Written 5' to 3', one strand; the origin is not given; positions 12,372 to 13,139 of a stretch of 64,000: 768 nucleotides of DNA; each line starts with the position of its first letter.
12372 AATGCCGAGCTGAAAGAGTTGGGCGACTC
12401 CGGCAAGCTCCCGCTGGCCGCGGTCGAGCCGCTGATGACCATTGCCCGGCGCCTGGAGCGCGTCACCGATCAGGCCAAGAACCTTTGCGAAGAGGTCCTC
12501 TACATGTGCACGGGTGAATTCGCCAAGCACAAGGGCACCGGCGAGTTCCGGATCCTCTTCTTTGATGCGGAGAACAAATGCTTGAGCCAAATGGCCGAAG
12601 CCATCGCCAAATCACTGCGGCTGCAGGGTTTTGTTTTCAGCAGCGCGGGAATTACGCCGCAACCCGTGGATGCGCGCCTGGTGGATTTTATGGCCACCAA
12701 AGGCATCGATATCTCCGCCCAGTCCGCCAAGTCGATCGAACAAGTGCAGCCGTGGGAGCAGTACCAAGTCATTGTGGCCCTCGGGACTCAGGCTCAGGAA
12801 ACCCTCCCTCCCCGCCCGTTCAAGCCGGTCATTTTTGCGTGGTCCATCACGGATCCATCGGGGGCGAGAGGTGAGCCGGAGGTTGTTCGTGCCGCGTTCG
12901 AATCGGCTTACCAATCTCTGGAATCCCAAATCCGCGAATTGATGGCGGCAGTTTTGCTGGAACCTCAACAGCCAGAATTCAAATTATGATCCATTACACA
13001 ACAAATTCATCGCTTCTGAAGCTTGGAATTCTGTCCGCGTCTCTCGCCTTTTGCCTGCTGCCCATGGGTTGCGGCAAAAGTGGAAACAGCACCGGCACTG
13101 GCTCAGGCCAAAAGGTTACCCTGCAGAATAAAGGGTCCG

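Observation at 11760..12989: PhoU fused to a catalytically dead LMW-PTP/ArsC-like domain, positioned between an arsenic-resistance operon and the pst phosphate transporter operon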

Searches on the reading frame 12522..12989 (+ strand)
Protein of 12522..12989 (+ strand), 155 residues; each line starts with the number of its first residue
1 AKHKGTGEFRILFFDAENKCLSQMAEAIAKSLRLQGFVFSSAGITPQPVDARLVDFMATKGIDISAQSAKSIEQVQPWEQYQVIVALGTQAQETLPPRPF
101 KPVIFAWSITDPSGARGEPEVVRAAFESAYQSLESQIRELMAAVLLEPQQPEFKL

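Call 11: find_homologous_proteins(query=window:12522-12989:+, max_evalue=0.001)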
Query window:12522-12989:+ (155 aa): 21 proteins with E <= 0.001 among 79 candidates.
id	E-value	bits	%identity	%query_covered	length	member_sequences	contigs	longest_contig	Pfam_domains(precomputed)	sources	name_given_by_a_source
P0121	1.4e-55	205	66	99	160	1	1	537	PF01451.28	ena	-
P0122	1.1e-49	186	62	95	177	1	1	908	PF01451.28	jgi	jgi:arsenate reductase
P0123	9.9e-49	183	60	95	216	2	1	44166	PF01451.28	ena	-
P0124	1.1e-47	179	59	95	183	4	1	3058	PF01451.28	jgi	jgi:arsenate reductase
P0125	6.4e-47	177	58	95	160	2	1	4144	PF01451.28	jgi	jgi:arsenate reductase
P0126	3.2e-46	175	58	95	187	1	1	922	PF01451.28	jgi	jgi:arsenate reductase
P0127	6.1e-45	171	58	100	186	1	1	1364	PF01451.28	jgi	jgi:protein-tyrosine-phosphatase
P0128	1.1e-44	170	54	97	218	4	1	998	PF01451.28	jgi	jgi:arsenate reductase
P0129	4.8e-44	168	57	99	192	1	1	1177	PF01451.28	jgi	jgi:protein-tyrosine-phosphatase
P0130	2.6e-40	156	64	80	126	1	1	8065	PF01451.28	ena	-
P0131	6.7e-33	131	56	79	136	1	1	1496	PF01451.28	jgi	jgi:protein-tyrosine-phosphatase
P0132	2.4e-30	123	56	85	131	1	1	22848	PF01451.28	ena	-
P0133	4.6e-30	122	51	80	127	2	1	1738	PF01451.28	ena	-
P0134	8.2e-23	99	57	60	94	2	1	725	-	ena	-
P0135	2.1e-22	97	54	61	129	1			PF01451.28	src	-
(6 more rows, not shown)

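Call 16: search_solved_structures(query=window:12522-12986:+, max_evalue=0.01, show_alignments=2)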
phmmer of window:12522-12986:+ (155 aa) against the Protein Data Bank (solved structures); distinct sequences matched with E-value up to 0.01: 16.
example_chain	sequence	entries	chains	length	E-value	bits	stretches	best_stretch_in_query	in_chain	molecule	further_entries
2l17_A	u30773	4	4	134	2.4e-10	43.7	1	10-124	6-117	Arsenate reductase | Glutaredoxin arsenate reductase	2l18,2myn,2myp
2l19_A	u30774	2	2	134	2.3e-09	40.5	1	10-124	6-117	Arsenate reductase | Glutaredoxin arsenate reductase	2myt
2myu_A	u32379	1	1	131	2.5e-09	40.4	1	10-124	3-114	Glutaredoxin arsenate reductase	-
2cd7_A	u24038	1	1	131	8.4e-08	35.5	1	11-117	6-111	PROTEIN ARSC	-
1lk0_A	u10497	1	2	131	8.4e-08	35.5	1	11-117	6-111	arsenate reductase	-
1jl3_A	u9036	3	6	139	1.2e-07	34.9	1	11-140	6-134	ARSENATE REDUCTASE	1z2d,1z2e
1ljl_A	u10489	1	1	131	4.1e-07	33.2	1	11-117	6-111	arsenate reductase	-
2ipa_B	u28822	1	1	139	4.5e-07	33.1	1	11-140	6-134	Protein arsC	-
1rxe_A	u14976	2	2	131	1.2e-06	31.7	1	11-117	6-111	Arsenate reductase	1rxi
1jf8_A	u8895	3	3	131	3.2e-06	30.3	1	11-117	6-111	arsenate reductase | Protein arsC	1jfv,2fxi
1lju_A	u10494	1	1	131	7.3e-06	29.2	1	11-117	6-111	arsenate reductase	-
8p5n_A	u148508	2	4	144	1.5e-05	28.1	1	10-143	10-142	Low molecular weight phosphatase family protein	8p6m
3rh0_A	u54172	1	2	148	0.00015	24.9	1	9-132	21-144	ARSENATE REDUCTASE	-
4egs_A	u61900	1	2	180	0.0035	20.5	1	3-85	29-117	Ribose 5-phosphate isomerase RpiB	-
6sga_FW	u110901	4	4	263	0.0052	19.9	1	10-91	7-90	mt-SAF26 | LMWPc domain-containing protein | Low molecular weight protein tyrosine phosphatase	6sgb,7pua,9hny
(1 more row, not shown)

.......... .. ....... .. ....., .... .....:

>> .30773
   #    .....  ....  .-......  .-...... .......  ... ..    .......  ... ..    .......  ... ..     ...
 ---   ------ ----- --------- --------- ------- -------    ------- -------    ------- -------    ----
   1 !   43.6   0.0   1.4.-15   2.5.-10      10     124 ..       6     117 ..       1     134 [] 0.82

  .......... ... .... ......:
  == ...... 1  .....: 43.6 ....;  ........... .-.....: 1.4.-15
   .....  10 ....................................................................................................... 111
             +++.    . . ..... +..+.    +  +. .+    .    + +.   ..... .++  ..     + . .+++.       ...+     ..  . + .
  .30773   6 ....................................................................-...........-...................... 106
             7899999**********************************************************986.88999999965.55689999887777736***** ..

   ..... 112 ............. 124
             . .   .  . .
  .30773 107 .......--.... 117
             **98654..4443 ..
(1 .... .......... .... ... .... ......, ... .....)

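Call 20: find_related_loci(query=A2, collection=genome_contigs, flank=8000)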
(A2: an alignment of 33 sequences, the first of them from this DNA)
Query A2 (152 aa) in genome_contigs; peptide patterns used: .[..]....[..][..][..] (x = any residue, [..] = any of these).
224 stretches matched a pattern; 63 encode a relative of the query (tblastn E <= 1e-3); 63 distinct loci.
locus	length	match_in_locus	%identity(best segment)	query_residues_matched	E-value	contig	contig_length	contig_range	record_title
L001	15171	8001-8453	59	1-152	4e-54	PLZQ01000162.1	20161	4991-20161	MAG: Limisphaerales bacterium isolate palsa_1440 73.20120700_P3D.123_contig_12782, whole genome shotgun sequence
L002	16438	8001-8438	59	1-146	1e-53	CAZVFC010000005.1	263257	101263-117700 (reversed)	MAG TPA_asm: uncultured Verrucomicrobiota bacterium isolate binchicken_co66_227 genome assembly, contig: NODE_48_length_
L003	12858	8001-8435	61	1-145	8e-54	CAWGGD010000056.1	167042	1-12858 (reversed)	MAG: uncultured Verrucomicrobiae bacterium isolate MFD02979.bin.4.344 genome assembly, contig: contig_96532, whole genom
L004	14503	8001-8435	59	1-145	4e-53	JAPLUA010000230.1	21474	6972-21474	MAG: Verrucomicrobia bacterium isolate LacPavin_0818_WC55_MAG_63_9 LacPavin_0818_WC55_scaffold_224742, whole genome shot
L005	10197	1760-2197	56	1-146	6e-52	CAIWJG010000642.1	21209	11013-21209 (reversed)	MAG: uncultured Verrucomicrobia subdivision 3 bacterium isolate Ki1-2-7m_bin-117 genome assembly, contig: bin-117:642/99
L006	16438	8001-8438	57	1-146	2e-50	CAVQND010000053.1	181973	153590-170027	MAG: uncultured bacterium isolate MFD03726.bin.2.4 genome assembly, contig: contig_25548, whole genome shotgun sequence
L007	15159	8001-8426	56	1-142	2e-48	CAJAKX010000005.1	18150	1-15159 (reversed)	MAG: uncultured Opitutae bacterium isolate A-3_bin-153 genome assembly, contig: bin-153:005/459, whole genome shotgun se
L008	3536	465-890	57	1-142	5e-48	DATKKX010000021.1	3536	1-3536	MAG TPA_asm: Phycisphaerae bacterium isolate SMAG_U14669 k141_2838846, whole genome shotgun sequence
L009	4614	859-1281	54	1-141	9e-47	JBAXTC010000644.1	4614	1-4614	MAG: Verrucomicrobiota bacterium isolate ELA625 MAG625_644, whole genome shotgun sequence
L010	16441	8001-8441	54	2-148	5e-46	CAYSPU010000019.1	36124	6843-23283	MAG TPA_asm: uncultured Verrucomicrobiota bacterium isolate SRP263991_co5_69 genome assembly, contig: NODE_2419_length_3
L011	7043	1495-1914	54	2-141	6e-45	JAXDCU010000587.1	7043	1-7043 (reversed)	MAG: Verrucomicrobiia bacterium isolate POMEDNA-B52 Raw2_k127_497138, whole genome shotgun sequence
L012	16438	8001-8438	52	2-147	2e-44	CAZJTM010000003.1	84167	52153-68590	MAG TPA_asm: uncultured Verrucomicrobiota bacterium isolate binchicken_co190_420 genome assembly, contig: NODE_636_lengt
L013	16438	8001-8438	51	2-147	3e-44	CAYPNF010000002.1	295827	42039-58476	MAG TPA_asm: uncultured Verrucomicrobiota bacterium isolate SRP302447_co1_807 genome assembly, contig: NODE_106_length_2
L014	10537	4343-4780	49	2-147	8e-44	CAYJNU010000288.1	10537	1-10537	MAG TPA_asm: uncultured Verrucomicrobiota bacterium isolate ERP124720_co1_187 genome assembly, contig: NODE_7334_length_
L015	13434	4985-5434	51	1-149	1e-43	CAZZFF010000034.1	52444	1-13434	MAG TPA_asm: uncultured Verrucomicrobiota bacterium isolate binchicken_co3_5 genome assembly, contig: NODE_1801_length_5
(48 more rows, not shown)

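Call 32: search_protein_representatives(protein=window:12522-12986:+)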
Query: 155 residues. Proteins with E-value up to 0.001 (for the whole library): 1432; up to 1e-10: 138; up to 1e-30: 4. The best 150 are listed.
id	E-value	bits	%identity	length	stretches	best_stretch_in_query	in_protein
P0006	3.8e-55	202.0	66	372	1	1-155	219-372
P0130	8.2e-41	155.5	64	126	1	32-155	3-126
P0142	4.4e-40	153.1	53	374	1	2-149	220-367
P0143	7.0e-32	126.5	54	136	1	24-153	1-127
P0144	1.9e-30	121.9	68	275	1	1-90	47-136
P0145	1.2e-29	119.3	42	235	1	6-147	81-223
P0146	1.2e-28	116.0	40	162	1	1-146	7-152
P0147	3.2e-28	114.6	42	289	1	2-146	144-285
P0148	8.4e-28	113.3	42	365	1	2-145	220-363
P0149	1.9e-27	112.1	42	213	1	2-145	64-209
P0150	5.1e-27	110.8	44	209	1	5-144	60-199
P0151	8.6e-27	110.0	44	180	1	2-145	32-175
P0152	2.6e-26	108.4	44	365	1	2-147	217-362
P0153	4.8e-26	107.6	41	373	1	1-149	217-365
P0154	1.6e-25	105.9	41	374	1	3-145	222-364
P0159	2.2e-24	102.2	41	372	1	1-145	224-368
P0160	3.3e-24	101.7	36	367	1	2-144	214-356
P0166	1.0e-21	93.6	33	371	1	3-145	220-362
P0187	4.1e-18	81.9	36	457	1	1-149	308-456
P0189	6.0e-18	81.3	38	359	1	2-143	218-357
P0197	2.6e-16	76.0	27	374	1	2-143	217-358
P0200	8.0e-16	74.5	37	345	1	2-143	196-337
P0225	7.6e-13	64.8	31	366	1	4-149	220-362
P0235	3.5e-12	62.7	33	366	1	2-143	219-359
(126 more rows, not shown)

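Call 34: search_protein_families(library=pfam, proteins=[P0235, P0189, P0160, P0159, P0197, P0225, P0187, P0200, P0166, P0154], max_evalue=0.001)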
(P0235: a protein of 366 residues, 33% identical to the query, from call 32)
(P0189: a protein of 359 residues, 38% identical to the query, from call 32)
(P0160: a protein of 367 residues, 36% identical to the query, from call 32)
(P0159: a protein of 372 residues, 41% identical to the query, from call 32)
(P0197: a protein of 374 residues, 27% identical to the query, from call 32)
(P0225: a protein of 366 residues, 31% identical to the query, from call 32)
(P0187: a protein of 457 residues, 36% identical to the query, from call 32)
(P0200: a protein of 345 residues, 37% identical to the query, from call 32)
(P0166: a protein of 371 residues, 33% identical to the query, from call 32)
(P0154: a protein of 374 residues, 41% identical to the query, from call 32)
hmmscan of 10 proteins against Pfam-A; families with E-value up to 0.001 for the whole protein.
P0235 (366 aa): 2 families
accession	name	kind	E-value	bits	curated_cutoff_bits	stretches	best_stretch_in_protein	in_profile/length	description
PF01895.24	PhoU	-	2e-43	147.1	23.5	2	123-209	2-89/89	PhoU domain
PF01451.26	LMWPc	-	4.2e-20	72.9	23.2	1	228-356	1-143/144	Low molecular weight phosphotyrosine protein phosphatase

P0189 (359 aa): 2 families
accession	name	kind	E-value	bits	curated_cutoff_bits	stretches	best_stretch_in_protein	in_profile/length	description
PF01895.24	PhoU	-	3.2e-36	124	23.5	2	21-107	2-88/89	PhoU domain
PF01451.26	LMWPc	-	4.7e-14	53.2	23.2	1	227-355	1-144/144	Low molecular weight phosphotyrosine protein phosphatase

P0160 (367 aa): 2 families
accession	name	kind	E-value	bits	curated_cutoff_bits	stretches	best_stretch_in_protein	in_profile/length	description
PF01895.24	PhoU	-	2.4e-35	121.2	23.5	2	20-106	1-87/89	PhoU domain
PF01451.26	LMWPc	-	1.3e-08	35.6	23.2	1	223-350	1-141/144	Low molecular weight phosphotyrosine protein phosphatase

P0159 (372 aa): 3 families
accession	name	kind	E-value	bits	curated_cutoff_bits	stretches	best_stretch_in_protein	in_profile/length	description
PF01895.24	PhoU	-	4e-36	123.7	23.5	2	27-115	1-89/89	PhoU domain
PF01451.26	LMWPc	-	6.5e-07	30.1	23.2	1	234-320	1-94/144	Low molecular weight phosphotyrosine protein phosphatase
PF01865.21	PhoU_div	-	2.2e-05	24.3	24.4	0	148-211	148-211/214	Protein of unknown function DUF47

P0197 (374 aa): 2 families
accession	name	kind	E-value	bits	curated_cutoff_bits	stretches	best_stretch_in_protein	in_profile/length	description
PF01895.24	PhoU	-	3.1e-35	120.8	23.5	2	124-207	3-89/89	PhoU domain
PF01451.26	LMWPc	-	4.4e-15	56.6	23.2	1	226-355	1-143/144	Low molecular weight phosphotyrosine protein phosphatase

P0225 (366 aa): 2 families
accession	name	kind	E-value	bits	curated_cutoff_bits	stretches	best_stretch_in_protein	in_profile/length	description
PF01895.24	PhoU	-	9.3e-37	125.7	23.5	2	24-111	1-88/89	PhoU domain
PF01451.26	LMWPc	-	1.2e-07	32.4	23.2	1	227-352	1-140/144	Low molecular weight phosphotyrosine protein phosphatase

P0187 (457 aa): 1 family
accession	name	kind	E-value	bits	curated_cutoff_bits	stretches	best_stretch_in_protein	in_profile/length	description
PF01895.24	PhoU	-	7.2e-35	119.7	23.5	2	112-199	2-89/89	PhoU domain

P0200 (345 aa): 1 family
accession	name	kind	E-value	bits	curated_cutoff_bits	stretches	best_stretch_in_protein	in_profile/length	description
PF01895.24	PhoU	-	1.8e-38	131.3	23.5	2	1-85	4-88/89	PhoU domain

P0166 (371 aa): 3 families
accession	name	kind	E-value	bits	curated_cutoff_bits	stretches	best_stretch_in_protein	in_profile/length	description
PF01895.24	PhoU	-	2.9e-32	111.3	23.5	2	22-110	1-89/89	PhoU domain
PF01865.21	PhoU_div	-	0.00023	21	24.4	0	139-207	148-206/214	Protein of unknown function DUF47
PF01451.26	LMWPc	-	0.00027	21.6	23.2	0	240-356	13-142/144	Low molecular weight phosphotyrosine protein phosphatase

P0154 (374 aa): 2 families
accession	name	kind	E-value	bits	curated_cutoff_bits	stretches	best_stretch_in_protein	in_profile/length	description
PF01895.24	PhoU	-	3.5e-36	123.9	23.5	2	24-111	1-88/89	PhoU domain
PF01451.26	LMWPc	-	1.2e-10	42.2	23.2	1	230-320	1-98/144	Low molecular weight phosphotyrosine protein phosphatase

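Call 36: find_encoding_contigs(protein=P0235, flank=8000, max_places=4)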
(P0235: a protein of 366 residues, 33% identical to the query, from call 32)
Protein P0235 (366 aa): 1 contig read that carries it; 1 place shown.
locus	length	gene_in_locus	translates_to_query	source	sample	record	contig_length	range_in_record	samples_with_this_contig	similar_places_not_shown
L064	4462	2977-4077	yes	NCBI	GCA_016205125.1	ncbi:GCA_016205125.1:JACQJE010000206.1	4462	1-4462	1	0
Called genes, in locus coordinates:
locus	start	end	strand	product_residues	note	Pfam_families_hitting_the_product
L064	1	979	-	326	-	PF00528:BPD_transp_1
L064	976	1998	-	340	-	PF01547:SBP_bac_1, PF13531:SBP_bac_11, PF13343:SBP_bac_6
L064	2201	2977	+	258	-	PF00005:ABC_tran, PF02463:SMC_N (weak), PF13304:AAA_21 (weak)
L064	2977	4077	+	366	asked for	PF01895:PhoU, PF01451:LMWPc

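Call 37: find_encoding_contigs(protein=P0197, flank=8000, max_places=3)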
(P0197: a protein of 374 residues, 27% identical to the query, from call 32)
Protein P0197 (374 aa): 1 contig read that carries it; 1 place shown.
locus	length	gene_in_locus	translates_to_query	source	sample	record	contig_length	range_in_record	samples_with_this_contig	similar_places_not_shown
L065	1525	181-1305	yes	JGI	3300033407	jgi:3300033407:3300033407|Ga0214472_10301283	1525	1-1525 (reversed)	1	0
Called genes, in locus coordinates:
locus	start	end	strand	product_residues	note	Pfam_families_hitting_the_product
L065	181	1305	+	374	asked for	PF01895:PhoU, PF01451:LMWPc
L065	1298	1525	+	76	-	?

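Call 38: find_encoding_contigs(protein=P0160, flank=8000, max_places=3)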
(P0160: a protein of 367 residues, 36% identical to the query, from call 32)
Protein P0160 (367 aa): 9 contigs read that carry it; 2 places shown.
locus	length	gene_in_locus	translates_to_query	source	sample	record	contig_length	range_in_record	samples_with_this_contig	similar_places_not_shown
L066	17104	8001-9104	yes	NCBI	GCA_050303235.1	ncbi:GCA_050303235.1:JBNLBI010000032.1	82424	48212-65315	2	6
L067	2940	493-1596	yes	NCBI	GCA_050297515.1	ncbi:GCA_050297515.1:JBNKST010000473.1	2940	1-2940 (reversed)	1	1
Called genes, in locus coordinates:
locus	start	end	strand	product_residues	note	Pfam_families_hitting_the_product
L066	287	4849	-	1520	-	-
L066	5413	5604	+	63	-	-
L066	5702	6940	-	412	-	-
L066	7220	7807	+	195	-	-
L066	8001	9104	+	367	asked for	PF01895:PhoU, PF01451:LMWPc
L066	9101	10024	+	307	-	PF12849:PBP_like_2, PF13531:SBP_bac_11 (weak), PF12727:PBP_like (weak)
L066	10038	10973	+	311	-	PF00528:BPD_transp_1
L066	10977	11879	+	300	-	PF00528:BPD_transp_1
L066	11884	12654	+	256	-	PF00005:ABC_tran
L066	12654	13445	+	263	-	PF00005:ABC_tran, PF13304:AAA_21 (faint)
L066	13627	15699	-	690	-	PF00933:Glyco_hydro_3, PF01915:Glyco_hydro_3_C, PF14310:Fn3-like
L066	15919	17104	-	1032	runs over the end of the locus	PF00873:ACR_tran, PF03176:MMPL (faint)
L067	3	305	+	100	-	?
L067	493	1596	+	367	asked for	PF01895:PhoU, PF01451:LMWPc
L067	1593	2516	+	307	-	PF12849:PBP_like_2, PF13531:SBP_bac_11 (weak), PF12727:PBP_like (weak)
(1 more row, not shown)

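Call 39: find_encoding_contigs(protein=P0189, flank=8000, max_places=3)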
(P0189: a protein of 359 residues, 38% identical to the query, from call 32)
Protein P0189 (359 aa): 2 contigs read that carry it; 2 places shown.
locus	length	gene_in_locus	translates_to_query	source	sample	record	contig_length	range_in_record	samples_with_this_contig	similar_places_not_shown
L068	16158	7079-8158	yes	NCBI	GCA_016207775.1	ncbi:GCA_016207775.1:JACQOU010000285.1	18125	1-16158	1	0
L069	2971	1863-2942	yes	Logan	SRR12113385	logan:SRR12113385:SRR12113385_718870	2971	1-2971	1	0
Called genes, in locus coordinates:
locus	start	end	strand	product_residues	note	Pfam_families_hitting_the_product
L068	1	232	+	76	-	PF02518:HATPase_c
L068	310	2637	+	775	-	PF08267:Meth_synt_1, PF01717:Meth_synt_2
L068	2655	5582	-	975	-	-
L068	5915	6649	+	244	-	-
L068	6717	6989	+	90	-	-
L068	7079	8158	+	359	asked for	PF01895:PhoU, PF01451:LMWPc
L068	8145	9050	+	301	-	PF12849:PBP_like_2, PF13531:SBP_bac_11 (faint), PF12727:PBP_like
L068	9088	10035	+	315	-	PF00528:BPD_transp_1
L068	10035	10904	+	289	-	PF00528:BPD_transp_1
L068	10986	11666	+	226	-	PF00005:ABC_tran, PF13304:AAA_21 (faint)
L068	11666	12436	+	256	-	PF00005:ABC_tran, PF13304:AAA_21 (faint)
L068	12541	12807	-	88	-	-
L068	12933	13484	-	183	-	-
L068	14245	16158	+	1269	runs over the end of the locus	PF13646:HEAT_2 (faint)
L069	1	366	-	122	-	?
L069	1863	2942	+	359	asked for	PF01895:PhoU, PF01451:LMWPc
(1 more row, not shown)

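Call 60: find_homologous_proteins(query=P0235, max_evalue=1e-20)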
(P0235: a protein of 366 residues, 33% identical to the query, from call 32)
Query P0235 (366 aa): 345 proteins with E <= 1e-20 among 8000 candidates; the best 120 are listed.
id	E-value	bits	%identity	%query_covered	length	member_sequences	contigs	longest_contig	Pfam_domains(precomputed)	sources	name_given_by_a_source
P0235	6.4e-235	797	100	100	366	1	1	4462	PF01895.25,PF01451.28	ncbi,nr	ncbi:MAG: phosphate signaling complex protein PhoU [Deltaproteobacteria bacterium]|nr:phosphate sign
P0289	1.2e-76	276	43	96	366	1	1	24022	PF01865.22,PF01895.25,PF01451.28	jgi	-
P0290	2.2e-75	272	41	98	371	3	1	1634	PF01895.25,PF01451.28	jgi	jgi:phosphate transport system protein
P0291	8.7e-75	270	42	98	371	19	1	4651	PF01895.25,PF01451.28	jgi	-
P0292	1.3e-73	266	41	98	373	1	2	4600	PF01895.25,PF01451.28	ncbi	-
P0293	7.6e-73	264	41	98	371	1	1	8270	PF01865.22,PF01895.25,PF01451.28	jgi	jgi:phosphate transport system protein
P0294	7.7e-73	264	40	96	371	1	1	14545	PF01895.25,PF01451.28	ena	-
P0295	3.2e-72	262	41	96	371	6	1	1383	PF01865.22,PF01895.25,PF01451.28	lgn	-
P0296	9.3e-72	260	38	99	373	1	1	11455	PF01895.25,PF01451.28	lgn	-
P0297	1.1e-71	260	41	98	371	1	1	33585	PF01895.25,PF01451.28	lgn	-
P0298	1.2e-71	260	39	96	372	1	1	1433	PF01895.25,PF01451.28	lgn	-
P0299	1.3e-71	260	41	96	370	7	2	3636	PF01895.25,PF01451.28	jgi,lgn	jgi:phosphate transport system protein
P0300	1.4e-71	260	41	98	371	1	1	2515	PF01865.22,PF01895.25,PF01451.28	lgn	-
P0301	2.8e-71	259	41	98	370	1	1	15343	PF01895.25,PF01451.28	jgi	jgi:phosphate transport system protein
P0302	4.5e-71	258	41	96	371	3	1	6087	PF01865.22,PF01895.25,PF01451.28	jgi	jgi:phosphate transport system protein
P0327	5.9e-56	208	35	96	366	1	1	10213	PF01895.25,PF01451.28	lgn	-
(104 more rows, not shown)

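Call 63: find_encoding_contigs(protein=P0327, flank=8000, max_places=3)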
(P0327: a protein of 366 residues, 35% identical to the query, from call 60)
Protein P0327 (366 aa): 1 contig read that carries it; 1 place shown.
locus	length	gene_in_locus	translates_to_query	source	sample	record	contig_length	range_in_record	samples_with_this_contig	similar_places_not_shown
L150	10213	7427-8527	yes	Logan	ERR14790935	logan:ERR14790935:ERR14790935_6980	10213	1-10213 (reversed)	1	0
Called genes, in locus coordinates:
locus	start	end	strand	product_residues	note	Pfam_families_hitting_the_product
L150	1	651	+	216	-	?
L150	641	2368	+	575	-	PF00672:HAMP, PF00512:HisKA, PF02518:HATPase_c, PF13589:HATPase_c_3 (faint)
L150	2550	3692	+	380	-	-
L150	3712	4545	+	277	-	PF12849:PBP_like_2, PF13531:SBP_bac_11 (weak), PF12727:PBP_like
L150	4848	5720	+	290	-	PF00528:BPD_transp_1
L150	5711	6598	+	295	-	PF00528:BPD_transp_1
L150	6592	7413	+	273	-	PF02463:SMC_N, PF00005:ABC_tran, PF00931:NB-ARC (faint), PF13304:AAA_21 (weak)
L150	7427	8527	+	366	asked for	PF01895:PhoU, PF01451:LMWPc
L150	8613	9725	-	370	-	PF01408:GFO_IDH_MocA, PF03435:Sacchrp_dh_NADP (faint), PF02894:GFO_IDH_MocA_C, PF22725:GFO_IDH_MocA_C3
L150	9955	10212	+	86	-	?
